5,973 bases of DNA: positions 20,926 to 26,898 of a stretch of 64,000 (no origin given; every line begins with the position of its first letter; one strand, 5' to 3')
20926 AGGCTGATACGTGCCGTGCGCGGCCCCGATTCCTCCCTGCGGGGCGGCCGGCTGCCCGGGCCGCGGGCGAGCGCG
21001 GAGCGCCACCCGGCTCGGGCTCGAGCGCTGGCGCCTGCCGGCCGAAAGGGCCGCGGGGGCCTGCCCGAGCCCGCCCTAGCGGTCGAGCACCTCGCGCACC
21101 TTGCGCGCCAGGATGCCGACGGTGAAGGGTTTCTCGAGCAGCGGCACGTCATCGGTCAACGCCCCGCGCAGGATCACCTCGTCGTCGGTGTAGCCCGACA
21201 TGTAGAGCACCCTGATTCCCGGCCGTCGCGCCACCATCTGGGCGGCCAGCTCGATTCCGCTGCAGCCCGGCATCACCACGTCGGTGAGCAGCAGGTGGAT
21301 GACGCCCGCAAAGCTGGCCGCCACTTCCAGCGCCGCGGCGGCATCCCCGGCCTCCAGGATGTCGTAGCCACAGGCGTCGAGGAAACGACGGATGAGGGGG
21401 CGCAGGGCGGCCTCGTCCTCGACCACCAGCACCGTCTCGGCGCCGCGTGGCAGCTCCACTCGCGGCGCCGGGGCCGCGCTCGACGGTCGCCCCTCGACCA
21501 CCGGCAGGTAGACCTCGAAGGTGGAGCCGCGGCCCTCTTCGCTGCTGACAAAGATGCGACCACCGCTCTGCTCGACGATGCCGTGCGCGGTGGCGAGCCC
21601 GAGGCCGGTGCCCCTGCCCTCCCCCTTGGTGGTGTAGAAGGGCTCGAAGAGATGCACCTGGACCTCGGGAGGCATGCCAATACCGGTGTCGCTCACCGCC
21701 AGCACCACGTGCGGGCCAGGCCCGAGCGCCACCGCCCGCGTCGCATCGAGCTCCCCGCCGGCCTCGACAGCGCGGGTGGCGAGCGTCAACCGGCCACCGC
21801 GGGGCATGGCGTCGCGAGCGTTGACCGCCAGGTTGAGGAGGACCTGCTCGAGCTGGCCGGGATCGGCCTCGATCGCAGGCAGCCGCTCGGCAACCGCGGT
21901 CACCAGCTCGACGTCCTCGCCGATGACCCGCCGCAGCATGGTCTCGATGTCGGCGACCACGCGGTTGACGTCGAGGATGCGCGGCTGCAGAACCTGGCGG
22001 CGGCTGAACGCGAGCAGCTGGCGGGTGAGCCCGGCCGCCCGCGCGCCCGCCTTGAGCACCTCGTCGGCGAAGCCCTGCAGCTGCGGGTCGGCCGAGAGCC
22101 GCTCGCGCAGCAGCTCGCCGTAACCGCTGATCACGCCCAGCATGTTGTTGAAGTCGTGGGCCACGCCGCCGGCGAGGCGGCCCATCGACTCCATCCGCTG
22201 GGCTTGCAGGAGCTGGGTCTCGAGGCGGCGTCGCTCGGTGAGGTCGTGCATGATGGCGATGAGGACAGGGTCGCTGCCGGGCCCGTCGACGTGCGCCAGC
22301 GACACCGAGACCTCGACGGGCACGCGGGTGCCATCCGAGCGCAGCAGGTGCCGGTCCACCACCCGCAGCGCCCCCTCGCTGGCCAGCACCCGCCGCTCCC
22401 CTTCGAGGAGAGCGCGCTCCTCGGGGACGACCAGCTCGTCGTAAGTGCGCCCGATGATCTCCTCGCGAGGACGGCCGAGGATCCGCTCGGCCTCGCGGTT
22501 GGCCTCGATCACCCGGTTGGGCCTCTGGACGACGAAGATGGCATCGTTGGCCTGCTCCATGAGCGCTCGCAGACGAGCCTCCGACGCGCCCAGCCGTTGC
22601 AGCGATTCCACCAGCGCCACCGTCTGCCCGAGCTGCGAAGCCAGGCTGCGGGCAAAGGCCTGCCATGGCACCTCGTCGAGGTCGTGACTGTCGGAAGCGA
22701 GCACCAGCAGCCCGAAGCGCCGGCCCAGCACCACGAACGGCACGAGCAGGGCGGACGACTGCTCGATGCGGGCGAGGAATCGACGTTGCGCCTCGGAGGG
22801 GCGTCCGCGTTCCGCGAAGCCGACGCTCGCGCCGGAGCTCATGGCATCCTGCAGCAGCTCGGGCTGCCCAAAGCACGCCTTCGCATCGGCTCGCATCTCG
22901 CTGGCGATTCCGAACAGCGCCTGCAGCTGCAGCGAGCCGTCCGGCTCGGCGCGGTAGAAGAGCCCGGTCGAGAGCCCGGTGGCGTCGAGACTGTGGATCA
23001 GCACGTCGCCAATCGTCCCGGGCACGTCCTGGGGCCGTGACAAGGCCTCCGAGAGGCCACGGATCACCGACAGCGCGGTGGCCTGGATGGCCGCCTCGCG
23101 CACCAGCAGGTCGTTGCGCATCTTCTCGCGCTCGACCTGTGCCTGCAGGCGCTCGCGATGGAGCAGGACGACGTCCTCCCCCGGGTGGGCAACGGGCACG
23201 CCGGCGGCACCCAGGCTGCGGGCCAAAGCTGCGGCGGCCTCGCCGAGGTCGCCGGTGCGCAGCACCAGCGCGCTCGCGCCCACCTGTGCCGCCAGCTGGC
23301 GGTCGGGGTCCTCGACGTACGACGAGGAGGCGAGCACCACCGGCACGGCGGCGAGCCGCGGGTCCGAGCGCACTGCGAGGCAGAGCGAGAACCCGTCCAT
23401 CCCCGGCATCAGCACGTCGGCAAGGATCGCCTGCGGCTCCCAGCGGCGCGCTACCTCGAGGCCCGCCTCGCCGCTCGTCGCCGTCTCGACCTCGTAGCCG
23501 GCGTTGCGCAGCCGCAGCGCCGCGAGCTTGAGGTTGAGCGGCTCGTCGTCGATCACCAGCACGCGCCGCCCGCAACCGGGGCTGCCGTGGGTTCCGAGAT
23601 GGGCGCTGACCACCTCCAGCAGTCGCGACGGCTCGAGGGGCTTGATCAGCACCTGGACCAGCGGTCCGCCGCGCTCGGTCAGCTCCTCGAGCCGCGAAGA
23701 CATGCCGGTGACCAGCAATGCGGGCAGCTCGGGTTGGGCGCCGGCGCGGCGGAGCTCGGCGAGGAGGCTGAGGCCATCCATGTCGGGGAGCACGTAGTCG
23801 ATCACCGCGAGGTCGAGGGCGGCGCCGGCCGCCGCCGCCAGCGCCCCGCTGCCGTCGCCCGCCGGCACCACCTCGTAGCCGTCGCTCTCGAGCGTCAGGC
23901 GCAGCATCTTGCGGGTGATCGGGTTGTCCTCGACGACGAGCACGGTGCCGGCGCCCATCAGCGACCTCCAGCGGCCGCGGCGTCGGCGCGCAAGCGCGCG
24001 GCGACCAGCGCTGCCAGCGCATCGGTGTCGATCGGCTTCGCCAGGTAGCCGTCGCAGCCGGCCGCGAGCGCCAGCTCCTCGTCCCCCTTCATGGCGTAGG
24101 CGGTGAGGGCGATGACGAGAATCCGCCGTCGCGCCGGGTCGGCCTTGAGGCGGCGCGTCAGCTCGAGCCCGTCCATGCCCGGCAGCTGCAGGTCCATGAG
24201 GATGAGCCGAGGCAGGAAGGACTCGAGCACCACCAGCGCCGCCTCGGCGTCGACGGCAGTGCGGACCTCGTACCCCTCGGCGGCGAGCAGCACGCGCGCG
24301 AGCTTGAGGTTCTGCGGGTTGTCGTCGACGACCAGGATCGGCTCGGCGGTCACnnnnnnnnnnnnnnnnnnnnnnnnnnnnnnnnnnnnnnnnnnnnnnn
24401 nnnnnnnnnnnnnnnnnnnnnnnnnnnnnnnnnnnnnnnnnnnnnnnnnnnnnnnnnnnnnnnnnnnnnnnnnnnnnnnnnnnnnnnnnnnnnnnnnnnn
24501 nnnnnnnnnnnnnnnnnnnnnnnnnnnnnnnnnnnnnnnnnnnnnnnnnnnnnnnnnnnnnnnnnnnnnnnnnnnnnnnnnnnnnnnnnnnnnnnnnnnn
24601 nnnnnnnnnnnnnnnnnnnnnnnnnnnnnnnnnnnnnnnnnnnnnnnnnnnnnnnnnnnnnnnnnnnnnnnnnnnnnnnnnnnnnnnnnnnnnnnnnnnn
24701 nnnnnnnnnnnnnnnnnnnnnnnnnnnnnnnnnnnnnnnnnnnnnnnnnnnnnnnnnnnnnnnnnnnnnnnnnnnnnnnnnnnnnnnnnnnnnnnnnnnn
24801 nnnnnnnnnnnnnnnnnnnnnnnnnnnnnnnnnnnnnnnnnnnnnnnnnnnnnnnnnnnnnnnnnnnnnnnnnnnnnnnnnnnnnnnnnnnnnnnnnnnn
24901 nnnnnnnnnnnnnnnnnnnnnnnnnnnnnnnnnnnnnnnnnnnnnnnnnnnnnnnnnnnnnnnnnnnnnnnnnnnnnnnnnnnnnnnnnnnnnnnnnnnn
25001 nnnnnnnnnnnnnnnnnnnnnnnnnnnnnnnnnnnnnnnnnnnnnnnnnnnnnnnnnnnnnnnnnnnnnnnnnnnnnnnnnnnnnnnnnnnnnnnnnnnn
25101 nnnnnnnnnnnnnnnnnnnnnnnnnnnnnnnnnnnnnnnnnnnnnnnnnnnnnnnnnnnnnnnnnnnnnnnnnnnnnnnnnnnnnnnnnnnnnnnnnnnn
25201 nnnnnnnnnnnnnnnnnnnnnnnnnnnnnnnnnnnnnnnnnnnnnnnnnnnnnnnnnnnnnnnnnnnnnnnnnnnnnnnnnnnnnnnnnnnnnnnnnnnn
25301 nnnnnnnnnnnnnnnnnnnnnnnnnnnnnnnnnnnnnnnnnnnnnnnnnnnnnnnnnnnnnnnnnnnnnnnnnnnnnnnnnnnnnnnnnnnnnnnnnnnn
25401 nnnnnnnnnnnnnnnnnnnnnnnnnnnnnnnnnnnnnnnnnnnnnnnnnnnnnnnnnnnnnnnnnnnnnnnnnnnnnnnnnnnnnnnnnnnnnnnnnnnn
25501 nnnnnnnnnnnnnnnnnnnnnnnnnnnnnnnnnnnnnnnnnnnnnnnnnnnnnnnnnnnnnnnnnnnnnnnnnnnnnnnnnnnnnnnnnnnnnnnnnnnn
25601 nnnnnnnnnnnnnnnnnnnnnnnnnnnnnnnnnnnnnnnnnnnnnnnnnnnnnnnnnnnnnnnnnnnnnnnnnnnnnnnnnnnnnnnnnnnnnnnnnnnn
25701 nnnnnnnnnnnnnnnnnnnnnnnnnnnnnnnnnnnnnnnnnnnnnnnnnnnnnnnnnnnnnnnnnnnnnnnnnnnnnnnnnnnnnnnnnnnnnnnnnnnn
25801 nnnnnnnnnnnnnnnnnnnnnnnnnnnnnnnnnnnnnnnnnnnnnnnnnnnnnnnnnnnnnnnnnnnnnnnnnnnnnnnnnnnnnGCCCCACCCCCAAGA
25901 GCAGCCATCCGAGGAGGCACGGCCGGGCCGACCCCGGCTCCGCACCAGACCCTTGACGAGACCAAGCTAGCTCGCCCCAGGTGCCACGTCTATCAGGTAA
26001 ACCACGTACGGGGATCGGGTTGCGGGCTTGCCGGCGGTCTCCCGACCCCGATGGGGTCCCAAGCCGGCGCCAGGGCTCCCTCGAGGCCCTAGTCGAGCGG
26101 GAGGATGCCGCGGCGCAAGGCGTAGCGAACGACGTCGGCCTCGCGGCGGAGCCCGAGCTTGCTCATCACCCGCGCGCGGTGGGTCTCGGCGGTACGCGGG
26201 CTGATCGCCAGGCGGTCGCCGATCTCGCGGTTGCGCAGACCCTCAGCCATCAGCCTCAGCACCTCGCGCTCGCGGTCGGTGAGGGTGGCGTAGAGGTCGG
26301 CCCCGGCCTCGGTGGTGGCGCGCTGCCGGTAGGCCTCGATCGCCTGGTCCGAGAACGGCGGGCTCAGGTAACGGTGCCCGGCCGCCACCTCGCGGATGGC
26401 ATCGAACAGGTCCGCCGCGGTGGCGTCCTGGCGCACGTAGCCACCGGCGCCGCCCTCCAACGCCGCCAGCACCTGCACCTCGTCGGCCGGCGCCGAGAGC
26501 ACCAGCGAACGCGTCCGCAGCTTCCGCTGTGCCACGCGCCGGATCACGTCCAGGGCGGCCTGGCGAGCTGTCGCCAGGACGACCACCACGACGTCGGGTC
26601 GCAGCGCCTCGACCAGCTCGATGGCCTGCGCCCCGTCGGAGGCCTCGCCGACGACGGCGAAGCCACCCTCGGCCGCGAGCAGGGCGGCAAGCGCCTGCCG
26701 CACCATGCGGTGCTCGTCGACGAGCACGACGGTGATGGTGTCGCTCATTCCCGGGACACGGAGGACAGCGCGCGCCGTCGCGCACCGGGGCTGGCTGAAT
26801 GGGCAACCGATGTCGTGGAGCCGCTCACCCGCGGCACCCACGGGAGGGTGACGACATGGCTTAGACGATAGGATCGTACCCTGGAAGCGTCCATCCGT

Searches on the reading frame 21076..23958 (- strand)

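Call 44: search_protein_families(library=pfam, proteins=[window:21076-23958:-], max_evalue=0.001)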
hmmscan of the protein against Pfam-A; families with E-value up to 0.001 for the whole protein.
window:21076-23958:- (960 aa): 8 families
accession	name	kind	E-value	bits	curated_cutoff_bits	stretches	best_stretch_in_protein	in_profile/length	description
PF00072.30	Response_reg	-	2e-53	179.7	30.2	3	6-117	1-110/111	Response regulator receiver domain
PF02518.31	HATPase_c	-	5.7e-24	85.1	26.4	1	699-820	2-109/111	Histidine kinase-, DNA gyrase B-, and HSP90-like ATPase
PF00989.32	PAS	-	6.9e-13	49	22.6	1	462-554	2-95/113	PAS fold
PF08448.16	PAS_4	-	2.6e-12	47.4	23.1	1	468-578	2-110/110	PAS fold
PF13426.13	PAS_9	-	1.6e-11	44.8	27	1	472-575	2-103/103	PAS domain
PF00512.31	HisKA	-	4.6e-10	39.8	26.9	1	592-655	2-64/66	His Kinase A (phospho-acceptor) domain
PF13188.13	PAS_8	-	9.8e-09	35.2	21.8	1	461-514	1-55/65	PAS domain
PF24820.1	Diguanyl_cycl_sensor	-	6.7e-06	26.4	28.1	1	466-572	1-109/109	Diguanylate cyclase-like sensor domain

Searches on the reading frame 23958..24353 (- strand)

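Call 44: search_protein_families(library=pfam, proteins=[window:23958-24353:-], max_evalue=0.001)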
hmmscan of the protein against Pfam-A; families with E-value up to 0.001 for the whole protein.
window:23958-24353:- (131 aa): 1 family
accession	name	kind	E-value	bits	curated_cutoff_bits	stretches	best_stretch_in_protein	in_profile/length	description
PF00072.30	Response_reg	-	3.8e-26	91.9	30.2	1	6-117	1-110/111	Response regulator receiver domain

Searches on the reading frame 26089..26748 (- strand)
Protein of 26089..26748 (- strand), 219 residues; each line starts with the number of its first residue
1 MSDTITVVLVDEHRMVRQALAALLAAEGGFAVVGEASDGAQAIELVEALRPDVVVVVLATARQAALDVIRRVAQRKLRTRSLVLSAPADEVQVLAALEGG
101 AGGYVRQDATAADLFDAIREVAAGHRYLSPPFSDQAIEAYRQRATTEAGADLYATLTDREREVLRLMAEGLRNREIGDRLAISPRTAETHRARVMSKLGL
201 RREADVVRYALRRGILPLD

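Call 44: search_protein_families(library=pfam, proteins=[window:26089-26748:-], max_evalue=0.001)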
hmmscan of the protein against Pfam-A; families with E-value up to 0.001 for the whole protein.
window:26089-26748:- (219 aa): 3 families
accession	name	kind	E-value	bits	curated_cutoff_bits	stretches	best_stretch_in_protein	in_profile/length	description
PF00196.25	GerE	-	3.9e-19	68.5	23.5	1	155-210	2-57/57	Bacterial regulatory proteins, luxR family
PF00072.30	Response_reg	-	1.4e-14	54.6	30.2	1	7-119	1-111/111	Response regulator receiver domain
PF08281.18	Sigma70_r4_2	-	3.3e-07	30.3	25.7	1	154-198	9-54/54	Sigma-70, region 4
